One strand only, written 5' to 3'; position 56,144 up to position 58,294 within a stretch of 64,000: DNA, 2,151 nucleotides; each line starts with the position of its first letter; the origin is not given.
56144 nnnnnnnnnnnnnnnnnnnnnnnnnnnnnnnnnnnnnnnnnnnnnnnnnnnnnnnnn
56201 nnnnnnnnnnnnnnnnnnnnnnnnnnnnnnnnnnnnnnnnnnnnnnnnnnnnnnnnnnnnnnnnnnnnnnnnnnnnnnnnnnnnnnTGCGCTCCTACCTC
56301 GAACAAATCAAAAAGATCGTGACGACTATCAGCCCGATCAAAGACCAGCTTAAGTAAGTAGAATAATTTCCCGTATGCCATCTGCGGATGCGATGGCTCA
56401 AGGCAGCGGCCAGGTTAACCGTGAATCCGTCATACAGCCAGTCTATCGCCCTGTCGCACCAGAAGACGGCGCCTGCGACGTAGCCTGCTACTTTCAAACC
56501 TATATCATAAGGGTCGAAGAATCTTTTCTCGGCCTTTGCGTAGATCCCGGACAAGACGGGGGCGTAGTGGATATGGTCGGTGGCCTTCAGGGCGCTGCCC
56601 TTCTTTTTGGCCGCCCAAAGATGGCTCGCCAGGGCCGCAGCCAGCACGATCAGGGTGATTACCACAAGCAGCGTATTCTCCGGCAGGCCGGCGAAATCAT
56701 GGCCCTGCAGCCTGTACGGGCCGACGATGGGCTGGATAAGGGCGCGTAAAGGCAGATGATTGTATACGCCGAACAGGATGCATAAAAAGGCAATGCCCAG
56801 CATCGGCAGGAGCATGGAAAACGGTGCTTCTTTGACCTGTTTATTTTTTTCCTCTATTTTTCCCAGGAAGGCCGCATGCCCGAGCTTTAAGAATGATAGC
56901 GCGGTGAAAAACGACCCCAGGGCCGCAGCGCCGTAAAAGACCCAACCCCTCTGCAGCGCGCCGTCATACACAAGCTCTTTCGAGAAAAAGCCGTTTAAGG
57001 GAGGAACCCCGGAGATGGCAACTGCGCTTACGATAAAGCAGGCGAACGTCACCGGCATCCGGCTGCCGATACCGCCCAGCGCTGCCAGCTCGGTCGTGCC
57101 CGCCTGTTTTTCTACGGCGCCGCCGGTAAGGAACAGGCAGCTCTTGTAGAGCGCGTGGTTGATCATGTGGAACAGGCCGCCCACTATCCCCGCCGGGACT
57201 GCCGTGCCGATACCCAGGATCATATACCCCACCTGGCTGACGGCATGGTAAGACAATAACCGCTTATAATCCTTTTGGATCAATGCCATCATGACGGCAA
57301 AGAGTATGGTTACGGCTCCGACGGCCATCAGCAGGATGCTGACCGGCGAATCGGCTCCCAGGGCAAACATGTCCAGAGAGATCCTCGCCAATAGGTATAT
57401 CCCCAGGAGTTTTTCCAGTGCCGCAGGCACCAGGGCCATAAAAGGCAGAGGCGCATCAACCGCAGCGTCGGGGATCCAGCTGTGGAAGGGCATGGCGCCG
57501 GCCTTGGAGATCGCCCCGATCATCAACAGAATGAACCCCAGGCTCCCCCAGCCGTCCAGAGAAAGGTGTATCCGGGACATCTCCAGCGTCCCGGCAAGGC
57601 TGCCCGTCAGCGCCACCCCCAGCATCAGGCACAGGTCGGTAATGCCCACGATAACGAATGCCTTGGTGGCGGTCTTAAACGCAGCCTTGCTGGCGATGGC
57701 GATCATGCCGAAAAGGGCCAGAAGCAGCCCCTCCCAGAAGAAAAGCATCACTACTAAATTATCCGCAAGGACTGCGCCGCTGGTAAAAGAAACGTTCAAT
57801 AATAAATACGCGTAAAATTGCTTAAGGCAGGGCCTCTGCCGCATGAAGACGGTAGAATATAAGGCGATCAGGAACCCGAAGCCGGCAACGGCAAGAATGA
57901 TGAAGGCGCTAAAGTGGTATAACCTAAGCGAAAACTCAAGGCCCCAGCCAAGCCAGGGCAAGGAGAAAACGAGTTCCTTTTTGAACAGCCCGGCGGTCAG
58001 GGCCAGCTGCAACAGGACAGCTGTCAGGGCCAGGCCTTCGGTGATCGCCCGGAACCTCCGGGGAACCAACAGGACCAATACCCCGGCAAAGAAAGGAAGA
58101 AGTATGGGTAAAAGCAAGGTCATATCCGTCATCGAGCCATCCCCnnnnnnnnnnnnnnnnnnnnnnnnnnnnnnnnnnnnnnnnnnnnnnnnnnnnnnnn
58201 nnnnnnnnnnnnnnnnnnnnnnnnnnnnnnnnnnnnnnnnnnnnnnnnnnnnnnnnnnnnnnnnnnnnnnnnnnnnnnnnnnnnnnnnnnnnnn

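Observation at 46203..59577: Group-4 energy-converting [NiFe]-hydrogenase with a three-antiporter Mrp module, co-transcribed with DedA, ExbB, ExbD and an APC permease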

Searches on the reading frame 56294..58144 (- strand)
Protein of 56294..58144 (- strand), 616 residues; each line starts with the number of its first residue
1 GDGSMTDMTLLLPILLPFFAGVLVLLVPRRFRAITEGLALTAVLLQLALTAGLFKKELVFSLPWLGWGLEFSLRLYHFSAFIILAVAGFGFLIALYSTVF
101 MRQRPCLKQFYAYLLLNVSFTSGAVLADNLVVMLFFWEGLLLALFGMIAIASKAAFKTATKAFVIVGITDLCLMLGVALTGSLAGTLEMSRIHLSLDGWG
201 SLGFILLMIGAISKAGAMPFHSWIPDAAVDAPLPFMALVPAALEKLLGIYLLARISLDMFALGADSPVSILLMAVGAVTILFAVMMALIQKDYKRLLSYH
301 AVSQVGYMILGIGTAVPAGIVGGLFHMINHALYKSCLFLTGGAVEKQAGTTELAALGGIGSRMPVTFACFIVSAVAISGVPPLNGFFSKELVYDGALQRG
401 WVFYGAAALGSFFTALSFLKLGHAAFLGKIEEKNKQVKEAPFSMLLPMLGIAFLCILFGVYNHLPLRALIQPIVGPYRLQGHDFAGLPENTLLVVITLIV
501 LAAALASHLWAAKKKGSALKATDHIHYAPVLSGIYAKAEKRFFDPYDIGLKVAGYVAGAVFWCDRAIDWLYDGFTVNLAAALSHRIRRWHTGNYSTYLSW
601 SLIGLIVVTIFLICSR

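Call 6: search_protein_families(library=pfam, proteins=[window:56294-58144:-], max_evalue=0.01)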
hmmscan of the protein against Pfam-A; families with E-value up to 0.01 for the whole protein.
window:56294-58144:- (616 aa): 3 families
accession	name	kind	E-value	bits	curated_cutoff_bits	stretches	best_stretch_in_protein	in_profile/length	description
PF00361.26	Proton_antipo_M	-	1.6e-53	182.3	21.5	1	127-414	1-294/294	NADH:quinone oxidoreductase/Mrp antiporter, TM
PF00662.26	Proton_antipo_N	-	0.00036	20.8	24.5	1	69-111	9-51/51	NADH-Ubiquinone oxidoreductase (complex I), chain 5 N-terminus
PF03899.21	ATP-synt_I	-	0.0031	18.4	25.1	1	305-376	15-86/99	ATP synthase I chain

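Call 7: search_protein_families(library=ncbifam, proteins=[window:56294-58144:-], max_evalue=0.001)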
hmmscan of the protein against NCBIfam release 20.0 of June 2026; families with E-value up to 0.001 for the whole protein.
window:56294-58144:- (616 aa): 75 families (the best 25 are shown)
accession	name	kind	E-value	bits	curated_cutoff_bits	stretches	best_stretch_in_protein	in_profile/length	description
NF005141.0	PRK06590.1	equivalog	7.7e-82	276.1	556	1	10-614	5-611/615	NADH-quinone oxidoreductase subunit L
TIGR01974.1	NDH_I_L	subfamily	3.9e-75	254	407.5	1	14-612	7-629/630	NADH-quinone oxidoreductase subunit L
NF006419.0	PRK08668.1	equivalog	2.3e-73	248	617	1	9-610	3-610/613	NADH dehydrogenase subunit M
NF006240.0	PRK08376.1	subfamily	4.9e-72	243.5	662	1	76-474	89-504/521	putative monovalent cation/H+ antiporter subunit D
NF009288.0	PRK12648.1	equivalog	2.9e-69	234.2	1104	1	8-471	1-480/954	monovalent cation/H+ antiporter subunit A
NF009287.0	PRK12647.1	equivalog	8.9e-67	226.2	937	1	12-483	5-488/773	putative monovalent cation/H+ antiporter subunit A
NF005097.0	PRK06525.1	equivalog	1.4e-65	221.9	430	1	10-456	5-469/480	hydrogenase 4 subunit D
NF009310.0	PRK12668.1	equivalog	1.8e-64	218.6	564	1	8-507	4-475/584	Na(+)/H(+) antiporter subunit D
NF009289.0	PRK12649.1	equivalog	1.3e-62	212.3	1117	1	9-477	10-500/789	putative monovalent cation/H+ antiporter subunit A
TIGR00940.1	2a6301s01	subfamily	9.7e-62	209.4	920.45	1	13-474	4-501/793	monovalent cation:proton antiporter subunit A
NF005086.0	PRK06521.1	equivalog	2e-60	205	667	1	12-468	10-498/669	hydrogenase 4 subunit B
NF009285.0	PRK12645.1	equivalog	3.1e-59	201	1028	1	9-474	3-505/804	Na+/H+ antiporter subunit A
NF009284.0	PRK12644.1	equivalog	1.7e-54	185.2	962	1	35-505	31-516/975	Na+/H+ antiporter subunit A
TIGR01972.1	NDH_I_M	subfamily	6.2e-54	183.4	263.8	1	13-466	4-472/486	NADH-quinone oxidoreductase subunit M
NF005818.0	PRK07691.1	equivalog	8.9e-54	183.3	586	1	10-462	6-469/496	Na+/H+ antiporter subunit D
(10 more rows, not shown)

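Call 31: search_solved_structures(query=window:56294-58132:-, max_evalue=1e-20)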
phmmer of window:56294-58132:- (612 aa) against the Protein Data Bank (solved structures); distinct sequences matched with E-value up to 1e-20: 51.
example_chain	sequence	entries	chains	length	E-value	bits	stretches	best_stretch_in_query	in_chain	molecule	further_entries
4he8_L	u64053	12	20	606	2e-49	172.1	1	4-508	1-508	NADH-quinone oxidoreductase subunit 12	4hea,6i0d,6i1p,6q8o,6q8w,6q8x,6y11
8e9g_L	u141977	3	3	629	2.4e-49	171.9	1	53-599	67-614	NADH-quinone oxidoreductase, L subunit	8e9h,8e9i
7qru_A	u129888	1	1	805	6.1e-47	163.9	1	51-469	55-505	Na+/H+ antiporter subunit A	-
6cfw_H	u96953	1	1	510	9.3e-45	156.7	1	71-457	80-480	Monovalent cation/H+ antiporter subunit D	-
7qru_D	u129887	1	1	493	3.2e-44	154.9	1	6-456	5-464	Na+/H+ antiporter subunit D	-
7z7r_L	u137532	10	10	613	1.3e-43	152.9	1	51-468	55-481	NADH dehydrogenase subunit L | NADH-quinone oxidoreductase subunit L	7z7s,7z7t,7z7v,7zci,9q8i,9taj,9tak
3rko_L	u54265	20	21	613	2e-43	152.3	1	51-467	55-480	NADH-QUINONE OXIDOREDUCTASE SUBUNIT L | Proton-translocating NADH-quinone oxidoreductase, chain L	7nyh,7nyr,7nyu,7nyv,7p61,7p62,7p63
6z16_A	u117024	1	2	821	4.9e-43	151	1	43-469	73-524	Multisubunit Na+/H+ antiporter, A subunit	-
6hum_F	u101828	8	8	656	3.3e-39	138.4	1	74-427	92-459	NADH dehydrogenase subunit 5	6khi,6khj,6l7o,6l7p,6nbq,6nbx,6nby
7a23_a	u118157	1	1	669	1.2e-37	133.2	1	73-454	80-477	Nad5m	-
6u8y_H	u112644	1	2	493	1.4e-37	133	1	6-458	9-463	NADH dehydrogenase subunit N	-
7d3u_A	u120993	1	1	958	2.3e-37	132.3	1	6-410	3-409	Monovalent Na+/H+ antiporter subunit A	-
8qby_L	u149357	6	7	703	5.1e-37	131.1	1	57-462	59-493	NADH dehydrogenase subunit L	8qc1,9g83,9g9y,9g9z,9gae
6u8y_X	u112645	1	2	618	6.8e-37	130.7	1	9-598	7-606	NADH dehydrogenase subunit M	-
7ar7_L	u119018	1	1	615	7.7e-37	130.5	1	74-455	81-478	NADH-ubiquinone oxidoreductase chain 5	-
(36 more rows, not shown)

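Call 40: find_homologous_proteins(query=window:56294-58132:-, max_evalue=1e-30)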
Query window:56294-58132:- (612 aa): 6689 proteins with E <= 1e-30 among 8000 candidates; the best 120 are listed.
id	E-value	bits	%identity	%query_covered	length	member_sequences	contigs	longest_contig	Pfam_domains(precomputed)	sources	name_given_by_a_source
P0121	3.5e-279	946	71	97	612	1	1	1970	PF00662.27,PF00361.26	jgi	jgi:NADH-quinone oxidoreductase subunit L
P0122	5.0e-279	945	70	100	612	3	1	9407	PF00361.26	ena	-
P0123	5.1e-279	945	72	95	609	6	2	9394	PF00361.26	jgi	-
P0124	1.4e-278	944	71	100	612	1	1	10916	PF00662.27,PF00361.26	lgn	-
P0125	5.1e-278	942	70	97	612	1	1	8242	PF00361.26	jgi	jgi:NADH:ubiquinone oxidoreductase subunit 5 (subunit L)/multisubunit Na+/H+ antiporter MnhA subunit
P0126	1.0e-277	941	70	100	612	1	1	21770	PF00361.26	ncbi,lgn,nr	ncbi:MAG: proton-conducting transporter membrane subunit [Candidatus Omnitrophota bacterium]|nr:prot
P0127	1.3e-277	941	70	97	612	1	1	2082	PF00361.26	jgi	jgi:NADH-quinone oxidoreductase subunit L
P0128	5.4e-277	939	70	100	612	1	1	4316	PF00361.26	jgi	jgi:NADH-quinone oxidoreductase subunit L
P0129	9.2e-277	938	71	97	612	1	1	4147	PF00361.26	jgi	jgi:formate hydrogenlyase subunit 3/multisubunit Na+/H+ antiporter MnhD subunit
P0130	7.1e-275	932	69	100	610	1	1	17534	PF00361.26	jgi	jgi:formate hydrogenlyase subunit 3/multisubunit Na+/H+ antiporter MnhD subunit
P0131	8.1e-275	931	70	97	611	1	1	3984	PF00361.26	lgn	-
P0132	1.4e-273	927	70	97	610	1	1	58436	PF00361.26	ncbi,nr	ncbi:MAG: NADH-quinone oxidoreductase subunit L [Candidatus Omnitrophica bacterium]|nr:NADH-quinone 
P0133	3.1e-273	926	70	100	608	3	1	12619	PF00361.26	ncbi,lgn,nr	ncbi:MAG: proton-conducting transporter membrane subunit [Candidatus Omnitrophica bacterium]|nr:prot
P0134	1.4e-271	921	69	100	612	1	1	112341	PF00361.26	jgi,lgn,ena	-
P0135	2.8e-271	920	70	100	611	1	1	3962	PF00361.26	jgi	jgi:NADH-quinone oxidoreductase subunit L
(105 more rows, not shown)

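Call 51: predict_structure(alignment_id=A1)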
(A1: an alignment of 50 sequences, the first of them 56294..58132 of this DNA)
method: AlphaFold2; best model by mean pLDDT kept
length: 612 residues; sequences in the alignment: 50
mean_pLDDT: 84.4   pTM: 0.82
mean pLDDT of the five models: 84.4, 83.4, 81.2, 79.1, 78.8
residues with pLDDT >= 90: 263; 70-90: 256; 50-70: 90; < 50: 3
segments of 3 or more residues with pLDDT < 50: none
pLDDT, mean of each block of 10 residues (from residue 1): 83 95 84 94 95 86 74 94 96 91 89 95 93 84 70 69 80 93 92 90 89 66 74 86 90 90 90 90 86 87 91 92 89 94 90 91 95 79 79 90 90 93 87 93 95 87 90 86 82 91 91 79 65 64 62 72 70 71 61 70 76 44
secondary structure, 60 per line:
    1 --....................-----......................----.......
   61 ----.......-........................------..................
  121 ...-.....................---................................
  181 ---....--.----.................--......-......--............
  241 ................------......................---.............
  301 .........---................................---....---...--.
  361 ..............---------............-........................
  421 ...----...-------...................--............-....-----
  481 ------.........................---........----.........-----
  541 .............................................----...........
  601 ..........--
elements in order: H3-22 H28-49 E54-60 E65-71 H73-96 H103-122 H126-145 H149-180 H195-211 H214-219 H221-226 H229-255 H263-284 H289-309 H313-344 H360-374 H384-395 H397-423 H438-456 H459-470 H472-475 H487-511 H515-522 H527-535 H541-585 H590-610

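Call 53: fold_search(model_id=the predicted structure, library=pdb)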
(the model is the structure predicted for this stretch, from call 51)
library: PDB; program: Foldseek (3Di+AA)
matches with E <= 10: 473; with E <= 0.001: 196
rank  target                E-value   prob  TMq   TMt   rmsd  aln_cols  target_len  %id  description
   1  8e9g_L                5.6e-23  1.00  0.80  0.79   6.9       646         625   28  Mycobacterial respiratory complex I with both quinone positions modelled (released 2022-10-12)
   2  7qru_A                1.9e-22  1.00  0.78  0.61   6.7       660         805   25  Structure of Bacillus pseudofirmus Mrp antiporter complex, monomer (released 2022-11-09)
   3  9a6h_A                1.4e-21  1.00  0.78  0.61   7.1       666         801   24  Integrative model of MRPA-MRPD by crosslinking MS and deep learning (released 2024-09-18)
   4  4he8_F                1.7e-21  1.00  0.75  0.75   7.5       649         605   29  Crystal structure of the membrane domain of respiratory complex I from Thermus thermophilus (released 2013-02-13)
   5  8e9i_L                2.7e-21  1.00  0.78  0.77   7.2       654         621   26  Mycobacterial respiratory complex I, semi-inserted quinone (released 2022-10-12)
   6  6khj_F                4.8e-21  1.00  0.72  0.69  10.4       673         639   23  Supercomplex for electron transfer (released 2020-02-12)
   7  9g83_L                7.5e-21  1.00  0.73  0.68   7.8       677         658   21  Respiratory supercomplex CI1-CIII2-CIV2-(cbb3)1 from alphaproteobacterium (released 2026-02-04)
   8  9g9y_L                1.2e-20  1.00  0.73  0.68   7.8       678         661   21  Respiratory supercomplex CI2-CIII2-CIV2 (megacomplex) from alphaproteobacterium (released 2026-02-04)
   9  3rko_B                1.3e-20  1.00  0.72  0.72   7.9       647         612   25  Crystal structure of the membrane domain of respiratory complex I from E. coli at 3.0 angstrom resolution (released 2011-08-03)
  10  6hum_F                1.9e-20  1.00  0.71  0.71  10.4       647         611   24  Structure of the photosynthetic complex I from Thermosynechococcus elongatus (released 2019-01-09)
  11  8bpx_L                3.2e-20  1.00  0.80  0.74   7.4       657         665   23  Cryo-EM structure of the Arabidopsis thaliana I+III2 supercomplex (Complete composition) (released 2023-01-25)
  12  6z16_A                3.5e-20  1.00  0.72  0.56   8.0       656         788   24  Structure of the Mrp antiporter complex (released 2020-08-12)
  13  7zm7_5                3.9e-20  1.00  0.77  0.71   6.8       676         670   21  CryoEM structure of mitochondrial complex I from Chaetomium thermophilum (inhibited by DDM) (released 2022-11-30)
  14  8qby_L                3.9e-20  1.00  0.74  0.69   7.7       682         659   21  Respiratory complex I from Paracoccus denitrificans in MSP2N2 nanodiscs (released 2024-09-11)
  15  9grx_F                5.0e-20  1.00  0.77  0.66   9.4       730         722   21  NDH-PSI-LHCI supercomplex from S. oleracea (released 2025-02-12)
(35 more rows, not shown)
